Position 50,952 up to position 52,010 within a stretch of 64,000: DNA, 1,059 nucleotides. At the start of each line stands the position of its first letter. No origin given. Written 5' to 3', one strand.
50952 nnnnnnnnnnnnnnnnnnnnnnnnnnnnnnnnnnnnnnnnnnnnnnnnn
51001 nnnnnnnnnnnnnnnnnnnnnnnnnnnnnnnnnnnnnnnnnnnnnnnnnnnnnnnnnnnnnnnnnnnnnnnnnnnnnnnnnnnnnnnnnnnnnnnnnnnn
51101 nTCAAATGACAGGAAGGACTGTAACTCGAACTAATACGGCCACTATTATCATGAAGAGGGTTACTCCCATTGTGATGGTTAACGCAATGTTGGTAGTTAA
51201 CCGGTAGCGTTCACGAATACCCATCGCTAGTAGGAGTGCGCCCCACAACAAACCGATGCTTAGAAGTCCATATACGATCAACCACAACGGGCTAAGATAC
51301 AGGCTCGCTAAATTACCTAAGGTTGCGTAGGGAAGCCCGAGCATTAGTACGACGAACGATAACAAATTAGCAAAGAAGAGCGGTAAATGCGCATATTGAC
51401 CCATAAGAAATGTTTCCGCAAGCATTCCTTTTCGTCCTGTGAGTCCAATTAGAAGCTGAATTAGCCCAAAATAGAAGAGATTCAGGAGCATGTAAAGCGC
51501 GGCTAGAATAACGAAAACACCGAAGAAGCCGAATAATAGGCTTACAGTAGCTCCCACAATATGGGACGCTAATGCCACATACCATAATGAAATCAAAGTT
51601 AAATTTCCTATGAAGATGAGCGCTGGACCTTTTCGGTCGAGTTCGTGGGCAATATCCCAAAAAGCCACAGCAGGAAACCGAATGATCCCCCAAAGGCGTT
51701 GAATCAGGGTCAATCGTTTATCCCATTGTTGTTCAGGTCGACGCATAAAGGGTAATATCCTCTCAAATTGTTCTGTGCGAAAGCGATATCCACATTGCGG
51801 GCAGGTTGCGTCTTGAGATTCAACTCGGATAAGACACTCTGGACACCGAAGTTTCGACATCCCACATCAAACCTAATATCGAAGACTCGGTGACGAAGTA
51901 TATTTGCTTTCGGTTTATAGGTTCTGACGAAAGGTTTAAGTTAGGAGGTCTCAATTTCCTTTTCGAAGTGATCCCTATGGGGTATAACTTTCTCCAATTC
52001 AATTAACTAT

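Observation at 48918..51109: Compact eukaryote-like ubiquitination cassette (RING E3, Ub, E2, E1) with no JAB protease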

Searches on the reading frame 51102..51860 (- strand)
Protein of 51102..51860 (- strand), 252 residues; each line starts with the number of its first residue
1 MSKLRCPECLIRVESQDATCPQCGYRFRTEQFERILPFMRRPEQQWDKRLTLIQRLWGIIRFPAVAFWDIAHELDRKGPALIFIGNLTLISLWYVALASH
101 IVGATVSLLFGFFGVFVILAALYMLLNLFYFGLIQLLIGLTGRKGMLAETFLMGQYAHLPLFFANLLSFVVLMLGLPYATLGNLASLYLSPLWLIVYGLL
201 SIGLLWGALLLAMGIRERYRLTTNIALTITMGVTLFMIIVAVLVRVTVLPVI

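Call 3: search_protein_families(library=pfam, proteins=[window:51102-51860:-], max_evalue=0.01)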
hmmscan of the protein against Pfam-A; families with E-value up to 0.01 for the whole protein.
window:51102-51860:- (252 aa): 2 families
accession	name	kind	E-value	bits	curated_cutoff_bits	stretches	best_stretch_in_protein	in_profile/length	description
PF04893.22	Yip1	-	6.1e-08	33.2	28.6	1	57-243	1-172/173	Yip1 domain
PF13248.11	Zn_ribbon_3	-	0.0008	19.2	27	1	3-27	2-26/26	zinc-ribbon domain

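Call 4: search_protein_families(library=ncbifam, proteins=[window:51102-51860:-], max_evalue=0.01)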
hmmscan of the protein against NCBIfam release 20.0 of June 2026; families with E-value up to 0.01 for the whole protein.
window:51102-51860:- (252 aa): 1 family
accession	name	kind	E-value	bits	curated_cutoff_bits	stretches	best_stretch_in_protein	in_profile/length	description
NF005025.0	PRK06433.1-5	equivalog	0.00045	20.5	95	1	92-140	27-71/96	NADH dehydrogenase subunit J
